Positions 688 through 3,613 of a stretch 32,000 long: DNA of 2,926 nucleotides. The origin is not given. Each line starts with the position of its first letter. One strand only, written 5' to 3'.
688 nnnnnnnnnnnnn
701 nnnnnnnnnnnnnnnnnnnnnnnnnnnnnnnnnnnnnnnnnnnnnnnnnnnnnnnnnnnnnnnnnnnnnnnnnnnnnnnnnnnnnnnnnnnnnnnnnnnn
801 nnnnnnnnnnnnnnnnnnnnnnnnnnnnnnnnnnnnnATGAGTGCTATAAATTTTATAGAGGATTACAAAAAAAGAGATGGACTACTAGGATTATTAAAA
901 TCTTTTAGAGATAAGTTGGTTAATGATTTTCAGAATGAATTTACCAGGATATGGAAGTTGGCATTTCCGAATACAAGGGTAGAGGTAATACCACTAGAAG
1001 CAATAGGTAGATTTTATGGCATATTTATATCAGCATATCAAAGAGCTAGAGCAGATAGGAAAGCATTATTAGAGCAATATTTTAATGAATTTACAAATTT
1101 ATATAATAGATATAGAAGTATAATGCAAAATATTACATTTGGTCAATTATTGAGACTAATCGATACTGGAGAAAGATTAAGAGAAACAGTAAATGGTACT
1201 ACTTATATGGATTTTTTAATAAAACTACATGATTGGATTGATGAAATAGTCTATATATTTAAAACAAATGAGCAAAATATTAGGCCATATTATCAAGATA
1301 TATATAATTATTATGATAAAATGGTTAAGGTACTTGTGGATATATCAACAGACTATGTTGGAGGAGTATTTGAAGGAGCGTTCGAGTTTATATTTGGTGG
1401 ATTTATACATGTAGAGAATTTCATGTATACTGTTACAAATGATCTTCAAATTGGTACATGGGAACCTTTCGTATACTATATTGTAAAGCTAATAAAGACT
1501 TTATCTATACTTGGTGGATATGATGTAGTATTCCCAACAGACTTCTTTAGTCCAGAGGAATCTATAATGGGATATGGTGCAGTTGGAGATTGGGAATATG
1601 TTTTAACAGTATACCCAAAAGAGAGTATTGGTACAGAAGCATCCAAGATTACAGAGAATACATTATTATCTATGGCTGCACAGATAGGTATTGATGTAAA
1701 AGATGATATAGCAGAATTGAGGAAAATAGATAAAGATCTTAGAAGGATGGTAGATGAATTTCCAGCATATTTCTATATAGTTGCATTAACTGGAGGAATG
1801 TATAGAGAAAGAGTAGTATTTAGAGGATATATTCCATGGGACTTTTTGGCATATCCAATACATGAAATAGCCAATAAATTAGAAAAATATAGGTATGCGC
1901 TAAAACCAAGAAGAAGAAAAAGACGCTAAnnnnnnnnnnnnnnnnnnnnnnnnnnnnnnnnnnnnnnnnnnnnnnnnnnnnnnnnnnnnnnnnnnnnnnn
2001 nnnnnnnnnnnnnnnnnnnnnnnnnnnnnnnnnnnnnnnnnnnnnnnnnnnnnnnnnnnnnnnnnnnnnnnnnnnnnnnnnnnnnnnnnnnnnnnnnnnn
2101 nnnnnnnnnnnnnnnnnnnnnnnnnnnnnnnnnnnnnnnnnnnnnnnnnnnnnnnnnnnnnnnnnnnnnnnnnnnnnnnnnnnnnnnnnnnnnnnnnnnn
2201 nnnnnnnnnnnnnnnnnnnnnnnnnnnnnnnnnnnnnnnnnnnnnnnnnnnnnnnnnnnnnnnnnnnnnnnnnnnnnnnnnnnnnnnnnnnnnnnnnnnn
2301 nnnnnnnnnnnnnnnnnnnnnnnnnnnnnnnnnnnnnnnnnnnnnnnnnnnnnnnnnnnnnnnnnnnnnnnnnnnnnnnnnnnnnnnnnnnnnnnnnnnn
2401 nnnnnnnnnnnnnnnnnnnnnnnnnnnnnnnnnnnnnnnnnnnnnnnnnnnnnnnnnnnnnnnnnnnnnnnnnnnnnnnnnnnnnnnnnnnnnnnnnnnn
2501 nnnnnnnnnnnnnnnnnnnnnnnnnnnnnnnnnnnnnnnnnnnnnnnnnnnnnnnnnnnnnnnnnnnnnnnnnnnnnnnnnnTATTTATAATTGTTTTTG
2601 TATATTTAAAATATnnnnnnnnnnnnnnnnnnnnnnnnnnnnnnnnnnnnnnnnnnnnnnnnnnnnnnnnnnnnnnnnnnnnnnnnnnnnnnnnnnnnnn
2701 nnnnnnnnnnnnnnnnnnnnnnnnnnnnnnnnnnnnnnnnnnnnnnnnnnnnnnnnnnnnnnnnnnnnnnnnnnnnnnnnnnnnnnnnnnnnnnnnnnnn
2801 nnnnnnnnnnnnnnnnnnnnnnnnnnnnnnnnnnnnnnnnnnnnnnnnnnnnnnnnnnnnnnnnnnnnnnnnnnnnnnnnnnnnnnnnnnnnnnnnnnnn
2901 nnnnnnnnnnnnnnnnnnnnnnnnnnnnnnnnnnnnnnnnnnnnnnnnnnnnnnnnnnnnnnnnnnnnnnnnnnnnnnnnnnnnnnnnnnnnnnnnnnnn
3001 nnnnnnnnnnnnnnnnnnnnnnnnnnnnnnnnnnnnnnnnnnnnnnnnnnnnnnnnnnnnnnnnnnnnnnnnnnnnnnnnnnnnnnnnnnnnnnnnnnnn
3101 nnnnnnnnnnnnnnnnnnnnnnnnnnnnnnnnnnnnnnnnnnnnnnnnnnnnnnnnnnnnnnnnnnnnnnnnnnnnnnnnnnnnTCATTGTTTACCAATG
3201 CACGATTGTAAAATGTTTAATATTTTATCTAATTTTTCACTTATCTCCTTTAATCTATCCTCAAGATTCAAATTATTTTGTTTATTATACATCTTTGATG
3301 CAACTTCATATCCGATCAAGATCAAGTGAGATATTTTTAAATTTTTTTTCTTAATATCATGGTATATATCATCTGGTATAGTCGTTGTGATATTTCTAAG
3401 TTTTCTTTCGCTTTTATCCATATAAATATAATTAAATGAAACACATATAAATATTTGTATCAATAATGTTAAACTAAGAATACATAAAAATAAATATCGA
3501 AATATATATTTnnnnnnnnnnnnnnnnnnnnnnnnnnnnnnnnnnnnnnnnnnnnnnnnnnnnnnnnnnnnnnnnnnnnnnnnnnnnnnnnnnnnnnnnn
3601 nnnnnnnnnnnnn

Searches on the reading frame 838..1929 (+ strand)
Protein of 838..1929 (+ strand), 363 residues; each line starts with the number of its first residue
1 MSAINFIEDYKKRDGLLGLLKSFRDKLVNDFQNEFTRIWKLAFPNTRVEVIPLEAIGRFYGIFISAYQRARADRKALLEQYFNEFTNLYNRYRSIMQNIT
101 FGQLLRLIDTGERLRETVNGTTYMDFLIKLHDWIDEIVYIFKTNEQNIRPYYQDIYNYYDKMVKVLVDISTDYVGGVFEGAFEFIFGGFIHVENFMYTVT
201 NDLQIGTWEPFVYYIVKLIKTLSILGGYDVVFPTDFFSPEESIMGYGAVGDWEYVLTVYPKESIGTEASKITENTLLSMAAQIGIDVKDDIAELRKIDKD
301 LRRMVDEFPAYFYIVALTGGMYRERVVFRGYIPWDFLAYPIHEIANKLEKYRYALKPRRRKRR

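Call 9: search_protein_families(library=phrogs, proteins=[window:838-1929:+], max_evalue=0.01)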
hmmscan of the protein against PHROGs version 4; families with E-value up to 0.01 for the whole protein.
window:838-1929:+ (363 aa): 0 families

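Call 14: search_protein_families(library=pfam, proteins=[window:838-1929:+], max_evalue=0.1)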
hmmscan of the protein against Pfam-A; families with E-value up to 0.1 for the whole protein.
window:838-1929:+ (363 aa): 0 families

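Call 30: find_homologous_proteins(query=window:838-1929:+, max_evalue=0.001)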
Query window:838-1929:+ (363 aa): 5 proteins with E <= 0.001 among 3157 candidates.
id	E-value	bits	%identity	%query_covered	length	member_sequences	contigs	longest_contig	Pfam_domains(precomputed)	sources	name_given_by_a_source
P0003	5.2e-242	821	100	100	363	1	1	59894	-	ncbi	ncbi:MAG: hypothetical protein ACP5GJ_02565 [Nanopusillaceae archaeon]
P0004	5.8e-202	689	81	98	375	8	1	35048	-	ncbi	ncbi:MAG: hypothetical protein ACP5GJ_03550 [Nanopusillaceae archaeon]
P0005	1.1e-112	395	49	99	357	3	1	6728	-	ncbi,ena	-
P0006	1.8e-111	391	48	99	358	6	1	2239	-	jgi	jgi:hypothetical protein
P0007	2.6e-73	266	41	95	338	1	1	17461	-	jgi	-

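Call 31: find_encoding_contigs(protein=P0004, flank=10000)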
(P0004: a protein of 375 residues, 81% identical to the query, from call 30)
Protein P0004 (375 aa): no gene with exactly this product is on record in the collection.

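Call 32: find_encoding_contigs(protein=P0007, flank=10000)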
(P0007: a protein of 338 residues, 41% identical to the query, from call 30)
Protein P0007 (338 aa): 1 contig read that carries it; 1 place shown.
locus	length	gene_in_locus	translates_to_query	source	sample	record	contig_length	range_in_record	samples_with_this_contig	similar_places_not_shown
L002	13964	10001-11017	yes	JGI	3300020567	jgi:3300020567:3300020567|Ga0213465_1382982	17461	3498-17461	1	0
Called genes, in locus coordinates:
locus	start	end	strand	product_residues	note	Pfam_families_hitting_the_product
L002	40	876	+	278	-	PF00493:MCM, PF13337:BrxL_ATPase (faint), PF07728:AAA_5 (weak), PF01078:Mg_chelatase (weak)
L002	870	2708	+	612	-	-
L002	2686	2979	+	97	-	-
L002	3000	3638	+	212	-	-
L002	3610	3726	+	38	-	-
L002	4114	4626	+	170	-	-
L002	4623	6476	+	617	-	-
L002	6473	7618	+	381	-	-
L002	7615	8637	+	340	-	-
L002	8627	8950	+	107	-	-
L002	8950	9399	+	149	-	-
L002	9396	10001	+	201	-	-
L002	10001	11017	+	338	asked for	-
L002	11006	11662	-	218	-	-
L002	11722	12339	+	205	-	-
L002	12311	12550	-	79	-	-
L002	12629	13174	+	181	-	-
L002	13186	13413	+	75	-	-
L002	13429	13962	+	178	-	?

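Call 34: find_related_loci(query=A2, collection=genome_contigs, flank=10000)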
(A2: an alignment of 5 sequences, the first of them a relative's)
Query A2 (363 aa) in genome_contigs; peptide patterns used: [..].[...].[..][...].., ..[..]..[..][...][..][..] (x = any residue, [..] = any of these).
345 stretches matched a pattern, but none encodes a relative of the query by tblastn (E <= 1e-3).

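Call 35: find_related_loci(query=A2, collection=viral_contigs, flank=10000)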
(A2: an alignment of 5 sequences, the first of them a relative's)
Query A2 (363 aa) in viral_contigs; peptide patterns used: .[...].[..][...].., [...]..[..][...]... (x = any residue, [..] = any of these).
272 stretches matched a pattern, but none encodes a relative of the query by tblastn (E <= 1e-3).

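Call 36: find_related_loci(query=A2, collection=metagenome_contigs, flank=10000)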
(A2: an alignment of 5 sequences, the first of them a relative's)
Query A2 (363 aa) in metagenome_contigs; peptide patterns used: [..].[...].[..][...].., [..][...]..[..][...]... (x = any residue, [..] = any of these).
449 stretches matched a pattern; 4 encode a relative of the query (tblastn E <= 1e-3); 4 distinct loci.
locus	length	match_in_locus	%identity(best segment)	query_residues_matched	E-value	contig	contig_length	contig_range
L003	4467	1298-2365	84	1-356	0e+0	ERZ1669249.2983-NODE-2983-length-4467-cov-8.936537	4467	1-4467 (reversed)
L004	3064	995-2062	49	1-361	1e-123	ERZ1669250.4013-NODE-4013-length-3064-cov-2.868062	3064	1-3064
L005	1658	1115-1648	80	1-178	1e-98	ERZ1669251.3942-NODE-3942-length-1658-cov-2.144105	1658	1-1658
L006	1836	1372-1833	46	1-154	4e-42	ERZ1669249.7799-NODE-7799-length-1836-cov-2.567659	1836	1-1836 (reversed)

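Call 58: search_protein_families(library=ncbifam, proteins=[window:838-1929:+], max_evalue=0.05)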
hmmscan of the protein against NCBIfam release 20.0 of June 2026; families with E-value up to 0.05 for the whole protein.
window:838-1929:+ (363 aa): 0 families

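Call 67: predict_structure(alignment_id=A2)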
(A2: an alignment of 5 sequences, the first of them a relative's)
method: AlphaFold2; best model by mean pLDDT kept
length: 363 residues; sequences in the alignment: 5
mean_pLDDT: 55.9   pTM: 0.50
mean pLDDT of the five models: 55.9, 55.3, 54.8, 53.4, 52.1
residues with pLDDT >= 90: 56; 70-90: 65; 50-70: 59; < 50: 183
segments of 3 or more residues with pLDDT < 50: 170-213, 222-339, 348-363
pLDDT, mean of each block of 10 residues (from residue 1): 59 78 94 96 92 87 87 91 96 82 87 70 65 69 76 81 56 31 26 27 35 50 42 38 35 25 29 34 30 34 29 31 31 43 51 32 28
secondary structure, 60 per line:
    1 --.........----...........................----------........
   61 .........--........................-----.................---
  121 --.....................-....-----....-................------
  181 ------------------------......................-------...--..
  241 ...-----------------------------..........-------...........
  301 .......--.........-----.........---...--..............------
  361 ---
elements in order: H3-11 H16-42 H53-69 H72-95 H101-117 H123-143 H145-148 H154-157 H159-174 H205-226 H239-243 H273-282 H290-307 E310-318 E324-332 H341-354

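Call 70: fold_search(model_id=the predicted structure, library=pdb)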
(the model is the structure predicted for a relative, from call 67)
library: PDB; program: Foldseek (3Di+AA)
matches with E <= 10: 96; with E <= 0.001: 0
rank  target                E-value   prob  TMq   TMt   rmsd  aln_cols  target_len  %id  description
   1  8y6z                  1.5e+00  0.10  0.15  0.11  18.5       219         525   12  Crystal structure of the Marinitoga sp. Csx1-Crn2 fusion ribonuclease of type III CRISPR (released 2024-07-17)
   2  7r5v_Q                1.9e+00  0.04  0.12  0.19  36.4       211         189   12  Structure of the human CCAN CENP-A alpha-satellite complex (released 2022-04-27)
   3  6x07_A                2.2e+00  0.03  0.10  0.07  19.9       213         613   14  Nic96 from S. cerevisiae bound by VHH-SAN12 (released 2020-12-09)
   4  4fj3_B                2.4e+00  0.07  0.12  0.19  19.1       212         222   10  14-3-3 isoform zeta in complex with a diphoyphorylated C-RAF peptide (released 2012-09-05)
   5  5i6r                  2.4e+00  0.03  0.13  0.12  47.0       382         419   12  Crystal Structure of srGAP2 F-BARx WT Form-1 (released 2017-08-30)
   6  8y7f_A                2.7e+00  0.03  0.13  0.13  19.4       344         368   10  Crystal structure of CARF domain-truncated Csx1-Crn2 from Marinitoga sp. (released 2024-07-17)
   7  8w1e_B                2.8e+00  0.07  0.14  0.25  23.4       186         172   13  Crystal Structure of DPS-like protein PA4880 from Pseudomonas aeruginosa (dodecamer) (released 2024-05-29)
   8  6rrc_A                2.8e+00  0.05  0.13  0.14  15.0       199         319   11  Crystal structure of the N-terminal region of human cohesin subunit STAG1 in complex with RAD21 peptide (released 2019-06-19)
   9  7zqy_A                2.8e+00  0.03  0.11  0.19  28.9       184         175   14  Chaetomium thermophilum Rad50 Zn hook (released 2022-12-28)
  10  9s99_B                3.2e+00  0.08  0.18  0.27   9.5       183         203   13  CdvB2 filament - high twist, class B (released 2026-01-28)
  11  2vzb_A                3.2e+00  0.06  0.13  0.24  21.5       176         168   10  A Dodecameric Thioferritin in the Bacterial Domain, Characterization of the Bacterioferritin-Related Protein from Bact (released 2009-11-17)
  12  8s2p_BBB              3.2e+00  0.06  0.13  0.22  18.4       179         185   13  Crystal structure of Borrelia burgdorferi paralogous family 12 outer surface protein BBH37 (space group p21) (released 2025-03-05)
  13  9bqx_A                3.2e+00  0.06  0.14  0.19  18.1       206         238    9  Membrane-bound AMPH-1 tube in the presence of GTP (released 2025-05-14)
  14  3caz_A                3.3e+00  0.04  0.13  0.20  21.4       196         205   13  Crystal structure of a BAR protein from Galdieria sulphuraria (released 2008-03-04)
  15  8oir_Aa               3.5e+00  0.18  0.16  0.16   6.7       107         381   15  55S human mitochondrial ribosome with mtRF1 and P-site tRNA (released 2023-06-14)
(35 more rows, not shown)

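Call 98: search_protein_families(library=pfam, proteins=[L002:4623-6476:+, L002:6473-7618:+, L002:7615-8637:+, L002:8627-8950:+, L002:870-2708:+, L002:3000-3638:+], max_evalue=0.05)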
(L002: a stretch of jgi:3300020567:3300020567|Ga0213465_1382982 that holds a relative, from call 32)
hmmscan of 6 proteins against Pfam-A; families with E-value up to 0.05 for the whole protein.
L002:4623-6476:+ (617 aa): 0 families

L002:6473-7618:+ (381 aa): 3 families
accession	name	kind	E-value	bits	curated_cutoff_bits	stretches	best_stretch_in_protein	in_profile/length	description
PF20036.5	Gp13-like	-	0.0026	17.6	26.4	1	243-309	87-155/313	Major capsid protein 13-like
PF18456.6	CmlA_N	-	0.017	14.9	25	1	48-98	70-117/232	Diiron non-heme beta-hydroxylase N-terminal domain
PF05993.17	Reovirus_M2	-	0.024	13.2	25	1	205-340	468-588/647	Reovirus major virion structural protein Mu-1/Mu-1C (M2)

L002:7615-8637:+ (340 aa): 2 families
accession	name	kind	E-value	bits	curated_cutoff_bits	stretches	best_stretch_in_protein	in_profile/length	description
PF19732.4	SpoIIE_N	-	0.018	14.1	27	1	162-210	469-517/605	Stage II sporulation protein E N-terminal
PF13730.12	HTH_36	-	0.022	15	25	0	246-278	16-48/55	Helix-turn-helix domain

L002:8627-8950:+ (107 aa): 0 families

L002:870-2708:+ (612 aa): 0 families

L002:3000-3638:+ (212 aa): 0 families

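Call 127: fold_search(model_id=the predicted structure, library=viral)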
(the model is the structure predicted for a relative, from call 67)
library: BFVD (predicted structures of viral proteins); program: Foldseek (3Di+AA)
matches with E <= 10: 192; with E <= 0.001: 0
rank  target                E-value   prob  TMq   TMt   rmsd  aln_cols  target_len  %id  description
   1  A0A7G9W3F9            1.7e-01  0.08  0.12  0.14  27.1       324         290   12  Putative tail tape meassure protein [Bacteroides phage F2]
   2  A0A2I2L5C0            2.7e-01  0.04  0.09  0.07  20.0       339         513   12  SKP1/BTB/POZ domain-containing protein [Orpheovirus IHUMI-LCC2]
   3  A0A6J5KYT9            3.7e-01  0.04  0.11  0.10  41.6       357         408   12  Uncharacterized protein [uncultured Caudovirales phage]
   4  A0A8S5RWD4            4.8e-01  0.11  0.12  0.13  20.9       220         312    8  Uncharacterized protein [Siphoviridae sp. ctHip2]
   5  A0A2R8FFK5            5.4e-01  0.08  0.10  0.15  19.7       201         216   11  Uncharacterized protein [Cedratvirus Zaza IHUMI]
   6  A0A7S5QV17            5.4e-01  0.04  0.11  0.11  38.5       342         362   12  (no name in the UniProt tables at hand)
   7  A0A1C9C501            5.4e-01  0.04  0.11  0.07  27.4       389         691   10  Uncharacterized protein [Heterosigma akashiwo virus 01]
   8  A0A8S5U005            5.7e-01  0.06  0.12  0.14  31.6       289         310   11  Uncharacterized protein [Myoviridae sp. ctCuC1]
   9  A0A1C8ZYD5            6.0e-01  0.08  0.14  0.18  16.9       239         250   12  Uncharacterized protein [Chrysodeixis includens nucleopolyhedrovirus]
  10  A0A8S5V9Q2            6.0e-01  0.07  0.12  0.16  21.8       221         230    9  Uncharacterized protein [Siphoviridae sp. ct6rT12]
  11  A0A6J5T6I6            6.3e-01  0.08  0.15  0.17  31.0       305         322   11  Uncharacterized protein [uncultured Caudovirales phage]
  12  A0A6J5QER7            7.4e-01  0.14  0.20  0.13  21.5       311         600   11  Uncharacterized protein [uncultured Caudovirales phage]
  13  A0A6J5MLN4            8.2e-01  0.07  0.15  0.13  22.9       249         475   12  Uncharacterized protein [uncultured Caudovirales phage]
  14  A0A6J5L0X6            8.7e-01  0.06  0.14  0.08  30.9       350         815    8  Uncharacterized protein [uncultured Caudovirales phage]
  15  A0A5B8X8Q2            9.6e-01  0.12  0.15  0.11  12.3       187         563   14  (no name in the UniProt tables at hand)
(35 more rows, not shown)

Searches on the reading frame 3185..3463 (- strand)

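Call 14: search_protein_families(library=pfam, proteins=[window:3185-3463:-], max_evalue=0.1)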
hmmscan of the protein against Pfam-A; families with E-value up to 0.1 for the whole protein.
window:3185-3463:- (92 aa): 3 families
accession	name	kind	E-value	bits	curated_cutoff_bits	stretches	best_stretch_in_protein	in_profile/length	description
PF24850.1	CC_BshC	-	0.0062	16.8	27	1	27-87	2-62/159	Bacillithiol biosynthesis BshC, C-terminal coiled-coil domain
PF14576.11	SEO_N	-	0.023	14.3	27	1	14-91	189-269/287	Sieve element occlusion N-terminus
PF12352.13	V-SNARE_C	-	0.051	14.3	27.1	0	46-87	19-61/66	Snare region anchored in the vesicle membrane C-terminus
